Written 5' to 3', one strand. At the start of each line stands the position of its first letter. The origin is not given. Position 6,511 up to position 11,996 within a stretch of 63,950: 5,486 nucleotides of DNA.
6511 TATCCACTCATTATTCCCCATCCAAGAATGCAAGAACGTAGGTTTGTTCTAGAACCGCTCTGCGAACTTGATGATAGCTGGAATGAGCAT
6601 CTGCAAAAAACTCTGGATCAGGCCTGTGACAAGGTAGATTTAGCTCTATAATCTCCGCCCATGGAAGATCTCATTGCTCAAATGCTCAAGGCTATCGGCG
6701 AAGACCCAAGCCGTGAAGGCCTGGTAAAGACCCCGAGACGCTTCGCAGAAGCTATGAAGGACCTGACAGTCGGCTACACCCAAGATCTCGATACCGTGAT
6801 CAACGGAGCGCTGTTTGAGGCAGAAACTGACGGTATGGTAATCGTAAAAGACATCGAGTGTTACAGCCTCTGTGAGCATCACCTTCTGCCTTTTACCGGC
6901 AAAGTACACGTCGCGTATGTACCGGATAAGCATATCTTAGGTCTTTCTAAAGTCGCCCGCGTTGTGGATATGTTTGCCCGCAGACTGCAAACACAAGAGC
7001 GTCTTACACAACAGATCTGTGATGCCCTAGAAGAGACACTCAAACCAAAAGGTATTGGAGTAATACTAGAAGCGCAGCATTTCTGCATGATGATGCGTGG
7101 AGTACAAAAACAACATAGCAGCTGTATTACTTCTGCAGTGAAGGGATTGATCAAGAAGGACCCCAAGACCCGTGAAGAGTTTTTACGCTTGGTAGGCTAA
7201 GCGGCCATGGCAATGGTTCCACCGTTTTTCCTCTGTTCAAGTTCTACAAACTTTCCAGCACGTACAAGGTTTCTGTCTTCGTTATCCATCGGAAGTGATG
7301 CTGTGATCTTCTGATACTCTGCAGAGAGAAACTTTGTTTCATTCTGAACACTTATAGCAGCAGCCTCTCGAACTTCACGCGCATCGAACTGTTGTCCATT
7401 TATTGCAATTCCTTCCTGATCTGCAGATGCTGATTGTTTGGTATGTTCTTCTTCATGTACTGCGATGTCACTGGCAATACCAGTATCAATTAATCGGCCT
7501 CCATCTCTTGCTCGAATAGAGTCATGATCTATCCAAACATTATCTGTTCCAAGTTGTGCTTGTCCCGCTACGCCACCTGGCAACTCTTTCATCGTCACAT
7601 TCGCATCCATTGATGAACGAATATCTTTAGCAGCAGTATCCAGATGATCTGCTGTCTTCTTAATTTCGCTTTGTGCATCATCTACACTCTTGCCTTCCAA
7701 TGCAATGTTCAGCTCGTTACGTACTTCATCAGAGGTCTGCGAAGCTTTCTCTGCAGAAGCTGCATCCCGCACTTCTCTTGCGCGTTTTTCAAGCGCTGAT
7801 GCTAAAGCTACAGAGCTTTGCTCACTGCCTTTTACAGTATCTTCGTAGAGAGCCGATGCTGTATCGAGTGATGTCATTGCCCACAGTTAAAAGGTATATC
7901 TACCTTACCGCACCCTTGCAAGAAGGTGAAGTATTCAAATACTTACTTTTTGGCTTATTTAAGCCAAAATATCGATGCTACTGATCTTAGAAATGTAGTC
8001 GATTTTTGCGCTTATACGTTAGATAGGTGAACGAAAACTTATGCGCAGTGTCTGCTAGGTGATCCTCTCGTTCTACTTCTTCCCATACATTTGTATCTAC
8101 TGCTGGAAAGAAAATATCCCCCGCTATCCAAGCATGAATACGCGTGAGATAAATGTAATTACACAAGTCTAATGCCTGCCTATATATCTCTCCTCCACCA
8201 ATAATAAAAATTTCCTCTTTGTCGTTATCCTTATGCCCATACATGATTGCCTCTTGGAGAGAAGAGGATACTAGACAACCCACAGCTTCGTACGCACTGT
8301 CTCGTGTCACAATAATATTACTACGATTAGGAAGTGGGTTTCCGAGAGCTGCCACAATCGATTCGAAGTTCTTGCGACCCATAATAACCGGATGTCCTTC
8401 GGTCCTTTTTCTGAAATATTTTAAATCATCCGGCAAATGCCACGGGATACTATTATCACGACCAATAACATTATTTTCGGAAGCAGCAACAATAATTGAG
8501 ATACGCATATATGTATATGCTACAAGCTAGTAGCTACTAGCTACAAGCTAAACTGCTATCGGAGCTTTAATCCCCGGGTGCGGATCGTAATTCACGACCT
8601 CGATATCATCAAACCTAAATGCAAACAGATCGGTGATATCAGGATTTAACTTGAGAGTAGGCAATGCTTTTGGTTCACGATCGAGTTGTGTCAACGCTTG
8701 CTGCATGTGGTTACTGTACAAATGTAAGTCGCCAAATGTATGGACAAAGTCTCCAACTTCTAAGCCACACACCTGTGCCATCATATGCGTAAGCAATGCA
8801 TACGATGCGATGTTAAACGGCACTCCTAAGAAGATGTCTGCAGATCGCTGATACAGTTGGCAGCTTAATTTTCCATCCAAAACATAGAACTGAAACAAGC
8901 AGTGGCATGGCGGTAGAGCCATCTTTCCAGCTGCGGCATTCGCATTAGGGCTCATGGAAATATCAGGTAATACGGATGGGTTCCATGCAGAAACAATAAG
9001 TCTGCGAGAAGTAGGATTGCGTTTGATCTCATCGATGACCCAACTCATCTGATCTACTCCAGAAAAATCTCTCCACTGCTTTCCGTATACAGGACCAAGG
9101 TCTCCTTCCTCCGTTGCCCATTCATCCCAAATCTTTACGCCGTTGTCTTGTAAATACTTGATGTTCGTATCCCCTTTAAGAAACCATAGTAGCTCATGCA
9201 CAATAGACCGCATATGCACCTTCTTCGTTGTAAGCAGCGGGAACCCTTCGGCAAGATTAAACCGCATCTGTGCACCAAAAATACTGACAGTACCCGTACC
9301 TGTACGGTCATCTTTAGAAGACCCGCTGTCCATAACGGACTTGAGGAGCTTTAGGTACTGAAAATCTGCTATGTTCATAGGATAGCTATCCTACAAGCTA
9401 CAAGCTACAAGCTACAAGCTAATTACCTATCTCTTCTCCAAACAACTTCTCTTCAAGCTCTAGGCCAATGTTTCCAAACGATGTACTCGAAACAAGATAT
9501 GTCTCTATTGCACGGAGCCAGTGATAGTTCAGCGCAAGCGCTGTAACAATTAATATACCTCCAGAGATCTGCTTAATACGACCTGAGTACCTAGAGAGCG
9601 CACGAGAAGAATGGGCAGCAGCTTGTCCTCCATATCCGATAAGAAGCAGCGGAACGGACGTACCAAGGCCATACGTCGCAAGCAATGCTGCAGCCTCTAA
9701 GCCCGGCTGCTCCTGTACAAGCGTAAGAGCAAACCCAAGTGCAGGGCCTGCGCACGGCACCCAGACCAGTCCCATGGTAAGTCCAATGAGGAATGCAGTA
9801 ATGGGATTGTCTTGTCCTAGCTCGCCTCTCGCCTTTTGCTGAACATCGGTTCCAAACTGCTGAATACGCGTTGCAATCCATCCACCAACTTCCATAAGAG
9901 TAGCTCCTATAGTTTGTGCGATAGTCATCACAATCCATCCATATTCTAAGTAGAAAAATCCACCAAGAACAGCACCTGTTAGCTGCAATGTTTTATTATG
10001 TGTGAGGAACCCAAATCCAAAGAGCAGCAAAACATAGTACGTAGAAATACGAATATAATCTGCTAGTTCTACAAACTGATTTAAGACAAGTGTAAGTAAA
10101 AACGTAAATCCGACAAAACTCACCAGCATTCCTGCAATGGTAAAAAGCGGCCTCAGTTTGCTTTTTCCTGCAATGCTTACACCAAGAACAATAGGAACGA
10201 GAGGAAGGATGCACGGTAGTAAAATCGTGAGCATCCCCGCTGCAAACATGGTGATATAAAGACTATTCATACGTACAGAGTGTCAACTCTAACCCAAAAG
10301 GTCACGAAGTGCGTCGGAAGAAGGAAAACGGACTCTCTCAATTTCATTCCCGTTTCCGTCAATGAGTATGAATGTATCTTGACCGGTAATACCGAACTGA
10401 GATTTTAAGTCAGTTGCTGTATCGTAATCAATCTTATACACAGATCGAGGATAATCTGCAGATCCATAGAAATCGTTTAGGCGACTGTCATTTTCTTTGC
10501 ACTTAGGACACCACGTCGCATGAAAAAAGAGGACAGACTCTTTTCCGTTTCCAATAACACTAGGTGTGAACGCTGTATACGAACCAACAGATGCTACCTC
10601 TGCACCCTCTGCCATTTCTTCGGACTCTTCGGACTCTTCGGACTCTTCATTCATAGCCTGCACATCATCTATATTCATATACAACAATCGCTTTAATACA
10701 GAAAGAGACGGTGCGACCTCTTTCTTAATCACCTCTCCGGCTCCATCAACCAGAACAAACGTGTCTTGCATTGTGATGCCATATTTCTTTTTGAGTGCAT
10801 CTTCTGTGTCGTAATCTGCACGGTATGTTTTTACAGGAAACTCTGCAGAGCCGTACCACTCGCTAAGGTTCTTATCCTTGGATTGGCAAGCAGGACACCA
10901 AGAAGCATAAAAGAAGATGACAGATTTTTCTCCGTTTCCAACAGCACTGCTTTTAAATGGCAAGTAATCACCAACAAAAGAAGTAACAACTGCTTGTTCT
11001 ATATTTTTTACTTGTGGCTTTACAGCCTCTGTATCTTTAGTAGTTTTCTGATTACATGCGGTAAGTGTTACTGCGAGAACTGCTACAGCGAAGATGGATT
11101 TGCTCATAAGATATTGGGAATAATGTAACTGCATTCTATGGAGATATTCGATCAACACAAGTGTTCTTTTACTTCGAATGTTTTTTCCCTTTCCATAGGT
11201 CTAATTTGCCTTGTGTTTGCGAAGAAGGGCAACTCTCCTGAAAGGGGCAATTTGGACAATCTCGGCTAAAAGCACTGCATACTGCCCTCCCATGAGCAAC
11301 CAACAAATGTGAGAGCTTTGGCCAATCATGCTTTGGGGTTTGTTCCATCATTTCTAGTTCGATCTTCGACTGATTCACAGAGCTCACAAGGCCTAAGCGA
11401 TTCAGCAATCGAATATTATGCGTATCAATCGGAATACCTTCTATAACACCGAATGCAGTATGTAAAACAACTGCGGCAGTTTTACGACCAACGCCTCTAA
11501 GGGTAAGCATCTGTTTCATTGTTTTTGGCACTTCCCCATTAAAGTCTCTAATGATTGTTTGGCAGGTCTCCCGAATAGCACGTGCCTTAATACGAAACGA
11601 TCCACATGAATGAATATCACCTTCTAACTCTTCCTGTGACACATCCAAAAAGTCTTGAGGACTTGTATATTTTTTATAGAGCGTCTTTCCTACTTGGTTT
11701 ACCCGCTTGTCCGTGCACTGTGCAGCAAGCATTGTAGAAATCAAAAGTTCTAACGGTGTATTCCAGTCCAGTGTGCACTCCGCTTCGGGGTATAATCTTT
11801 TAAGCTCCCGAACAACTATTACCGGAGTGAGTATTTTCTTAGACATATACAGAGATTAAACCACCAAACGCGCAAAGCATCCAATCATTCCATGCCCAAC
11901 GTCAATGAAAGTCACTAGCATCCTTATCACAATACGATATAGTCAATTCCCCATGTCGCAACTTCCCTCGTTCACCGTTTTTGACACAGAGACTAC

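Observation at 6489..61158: Blocks of 7-9-nt tandem repeats at gene junctions and in frame inside conserved genes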

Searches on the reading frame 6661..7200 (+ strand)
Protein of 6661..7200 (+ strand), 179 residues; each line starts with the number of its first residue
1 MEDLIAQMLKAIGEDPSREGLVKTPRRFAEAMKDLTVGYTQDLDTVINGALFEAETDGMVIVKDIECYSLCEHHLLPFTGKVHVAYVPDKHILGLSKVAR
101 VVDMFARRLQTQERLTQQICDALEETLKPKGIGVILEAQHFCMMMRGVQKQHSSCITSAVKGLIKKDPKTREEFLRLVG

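Call 34: search_protein_families(library=pfam, proteins=[window:6661-7200:+])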
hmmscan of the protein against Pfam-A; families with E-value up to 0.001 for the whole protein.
window:6661-7200:+ (179 aa): 2 families
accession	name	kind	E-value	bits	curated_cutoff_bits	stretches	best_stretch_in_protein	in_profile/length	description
PF01227.27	GTP_cyclohydroI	-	1.4e-75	253.1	27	1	2-178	2-178/179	GTP cyclohydrolase I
PF14489.11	QueF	-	3.3e-05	24.5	27.3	1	80-134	4-58/81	QueF-like protein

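Call 40: find_encoding_contigs(protein=window:6661-7200:+, flank=10000, max_places=10)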
Protein window:6661-7200:+ (179 aa): 13 contigs read that carry it; 8 places shown.
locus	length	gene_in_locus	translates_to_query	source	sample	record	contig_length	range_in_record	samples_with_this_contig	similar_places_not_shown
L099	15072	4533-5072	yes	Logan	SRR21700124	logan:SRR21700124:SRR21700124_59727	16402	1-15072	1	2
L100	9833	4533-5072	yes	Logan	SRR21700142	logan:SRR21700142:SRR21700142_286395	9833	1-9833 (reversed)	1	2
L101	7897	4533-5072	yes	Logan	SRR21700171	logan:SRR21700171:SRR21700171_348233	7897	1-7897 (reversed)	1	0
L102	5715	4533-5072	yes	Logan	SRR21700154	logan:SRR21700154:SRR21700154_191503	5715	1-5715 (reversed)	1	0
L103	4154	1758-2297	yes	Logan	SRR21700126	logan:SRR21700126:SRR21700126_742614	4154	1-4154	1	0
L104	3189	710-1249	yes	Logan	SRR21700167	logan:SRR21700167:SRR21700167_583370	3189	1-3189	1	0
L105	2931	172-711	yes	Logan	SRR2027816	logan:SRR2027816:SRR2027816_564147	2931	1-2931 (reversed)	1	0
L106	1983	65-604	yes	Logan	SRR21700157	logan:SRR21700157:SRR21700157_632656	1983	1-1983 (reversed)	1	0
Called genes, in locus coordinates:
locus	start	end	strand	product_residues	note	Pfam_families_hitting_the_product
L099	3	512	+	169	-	?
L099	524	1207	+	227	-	-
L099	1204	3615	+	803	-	PF21760:SecD_1st, PF13145:Rotamase_2 (faint), PF13616:Rotamase_3, PF00639:Rotamase, PF22599:SecDF_P1_head, PF03176:MMPL, PF02355:SecD_SecF_C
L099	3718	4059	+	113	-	PF02152:FolB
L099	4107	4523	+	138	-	PF01288:HPPK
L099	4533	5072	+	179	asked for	PF01227:GTP_cyclohydroI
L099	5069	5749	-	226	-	-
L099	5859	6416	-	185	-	PF00186:DHFR_1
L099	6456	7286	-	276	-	PF00303:Thymidylat_synt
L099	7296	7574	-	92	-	-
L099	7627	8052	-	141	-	PF02683:DsbD_TM (weak), PF13386:DsbD_2 (weak)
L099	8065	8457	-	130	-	-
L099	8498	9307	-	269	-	PF00085:Thioredoxin (weak), PF00578:AhpC-TSA (faint), PF08534:Redoxin (faint), PF13098:Thioredoxin_2 (faint), PF13905:Thioredoxin_8 (faint), PF00085:Thioredoxin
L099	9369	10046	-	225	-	PF00730:HhH-GPD, PF00633:HHH (faint)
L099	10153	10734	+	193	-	PF01612:DNA_pol_A_exo1 (faint), PF00929:RNase_T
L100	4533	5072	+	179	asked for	PF01227:GTP_cyclohydroI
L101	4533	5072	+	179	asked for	PF01227:GTP_cyclohydroI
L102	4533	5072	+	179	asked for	PF01227:GTP_cyclohydroI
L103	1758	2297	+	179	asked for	PF01227:GTP_cyclohydroI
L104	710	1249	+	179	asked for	PF01227:GTP_cyclohydroI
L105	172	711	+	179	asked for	PF01227:GTP_cyclohydroI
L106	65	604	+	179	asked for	PF01227:GTP_cyclohydroI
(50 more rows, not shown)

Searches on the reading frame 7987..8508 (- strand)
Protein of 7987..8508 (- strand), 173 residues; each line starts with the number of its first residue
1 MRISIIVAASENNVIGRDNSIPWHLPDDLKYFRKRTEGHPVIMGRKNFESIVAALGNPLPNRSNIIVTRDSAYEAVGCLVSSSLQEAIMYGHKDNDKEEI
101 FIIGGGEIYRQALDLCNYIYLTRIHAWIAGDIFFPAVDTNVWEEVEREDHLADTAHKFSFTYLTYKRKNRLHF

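Call 34: search_protein_families(library=pfam, proteins=[window:7987-8508:-])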
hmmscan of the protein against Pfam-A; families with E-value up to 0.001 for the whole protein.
window:7987-8508:- (173 aa): 1 family
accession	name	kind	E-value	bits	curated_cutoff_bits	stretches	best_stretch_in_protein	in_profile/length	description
PF00186.24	DHFR_1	-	2e-57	193.8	25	1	3-167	2-159/159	Dihydrofolate reductase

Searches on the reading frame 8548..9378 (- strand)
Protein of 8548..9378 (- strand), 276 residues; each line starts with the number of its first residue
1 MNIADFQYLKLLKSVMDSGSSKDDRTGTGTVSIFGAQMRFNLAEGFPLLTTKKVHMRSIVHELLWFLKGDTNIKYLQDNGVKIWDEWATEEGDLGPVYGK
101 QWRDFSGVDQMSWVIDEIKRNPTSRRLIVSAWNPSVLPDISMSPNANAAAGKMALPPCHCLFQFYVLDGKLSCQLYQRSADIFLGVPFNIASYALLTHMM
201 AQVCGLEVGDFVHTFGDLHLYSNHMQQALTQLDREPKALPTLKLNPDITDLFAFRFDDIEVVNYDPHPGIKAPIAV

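Call 34: search_protein_families(library=pfam, proteins=[window:8548-9378:-])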
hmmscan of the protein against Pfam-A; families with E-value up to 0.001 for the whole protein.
window:8548-9378:- (276 aa): 1 family
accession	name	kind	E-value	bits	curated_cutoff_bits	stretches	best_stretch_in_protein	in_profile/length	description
PF00303.24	Thymidylat_synt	-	7.7e-121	402.7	24.3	1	7-276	2-266/266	Thymidylate synthase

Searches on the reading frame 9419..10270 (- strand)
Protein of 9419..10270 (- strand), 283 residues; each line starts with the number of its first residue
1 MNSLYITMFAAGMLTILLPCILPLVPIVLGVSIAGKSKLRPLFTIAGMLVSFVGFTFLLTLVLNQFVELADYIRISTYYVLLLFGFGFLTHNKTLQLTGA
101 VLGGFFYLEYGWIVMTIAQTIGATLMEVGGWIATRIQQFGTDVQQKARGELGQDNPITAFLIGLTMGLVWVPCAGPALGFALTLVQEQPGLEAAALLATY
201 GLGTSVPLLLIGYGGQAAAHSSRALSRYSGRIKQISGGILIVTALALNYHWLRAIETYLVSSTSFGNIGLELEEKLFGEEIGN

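Call 35: search_protein_families(library=pfam, proteins=[window:9419-10270:-])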
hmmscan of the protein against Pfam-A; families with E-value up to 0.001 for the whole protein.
window:9419-10270:- (283 aa): 1 family
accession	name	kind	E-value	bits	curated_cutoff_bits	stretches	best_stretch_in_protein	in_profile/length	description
PF02683.22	DsbD_TM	-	2.5e-08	33.9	27.1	1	107-247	76-214/219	Cytochrome C biogenesis protein transmembrane domain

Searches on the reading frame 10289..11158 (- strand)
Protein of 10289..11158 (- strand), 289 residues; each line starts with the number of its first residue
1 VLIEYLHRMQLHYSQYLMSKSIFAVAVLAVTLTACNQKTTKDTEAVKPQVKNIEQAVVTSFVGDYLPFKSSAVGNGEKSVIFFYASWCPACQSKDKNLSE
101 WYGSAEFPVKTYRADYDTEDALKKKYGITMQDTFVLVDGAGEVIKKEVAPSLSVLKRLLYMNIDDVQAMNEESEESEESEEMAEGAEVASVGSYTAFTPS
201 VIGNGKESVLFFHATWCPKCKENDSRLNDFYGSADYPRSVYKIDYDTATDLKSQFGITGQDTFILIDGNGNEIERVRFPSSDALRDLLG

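Call 35: search_protein_families(library=pfam, proteins=[window:10289-11158:-])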
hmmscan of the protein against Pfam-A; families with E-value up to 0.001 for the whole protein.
window:10289-11158:- (289 aa): 6 families
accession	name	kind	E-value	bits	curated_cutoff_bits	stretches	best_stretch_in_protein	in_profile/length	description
PF00085.26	Thioredoxin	-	2.2e-17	63.4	23.5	2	196-276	9-88/103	Thioredoxin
PF13098.12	Thioredoxin_2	-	5.9e-12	46.3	27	2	73-143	2-87/104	Thioredoxin-like domain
PF00578.27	AhpC-TSA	-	1e-10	42.1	26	1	68-144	18-95/124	AhpC/TSA family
PF08534.16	Redoxin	-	1.7e-10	41.3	26.6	0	68-104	21-60/148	Redoxin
PF13905.12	Thioredoxin_8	-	3e-10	40.7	27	0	208-232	4-28/94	Thioredoxin-like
PF13899.12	Thioredoxin_7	-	9.1e-05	23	27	0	209-226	21-38/83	Thioredoxin-like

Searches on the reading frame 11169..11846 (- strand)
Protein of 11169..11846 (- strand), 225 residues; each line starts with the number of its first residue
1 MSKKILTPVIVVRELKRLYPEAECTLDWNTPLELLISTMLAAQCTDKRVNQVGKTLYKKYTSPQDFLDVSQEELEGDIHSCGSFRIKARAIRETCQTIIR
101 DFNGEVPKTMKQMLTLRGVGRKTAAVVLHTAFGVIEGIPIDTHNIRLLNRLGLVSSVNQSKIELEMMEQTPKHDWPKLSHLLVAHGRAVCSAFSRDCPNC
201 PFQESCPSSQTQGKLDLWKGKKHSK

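Call 35: search_protein_families(library=pfam, proteins=[window:11169-11846:-])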
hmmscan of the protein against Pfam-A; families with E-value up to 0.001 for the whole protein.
window:11169-11846:- (225 aa): 2 families
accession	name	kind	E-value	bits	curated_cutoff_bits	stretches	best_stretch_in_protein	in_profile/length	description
PF00730.31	HhH-GPD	-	2.1e-17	63.9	26.2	1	36-171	1-107/108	HhH-GPD superfamily base excision DNA repair protein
PF00633.29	HHH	-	9.1e-06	25.7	24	1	102-128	2-28/30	Helix-hairpin-helix motif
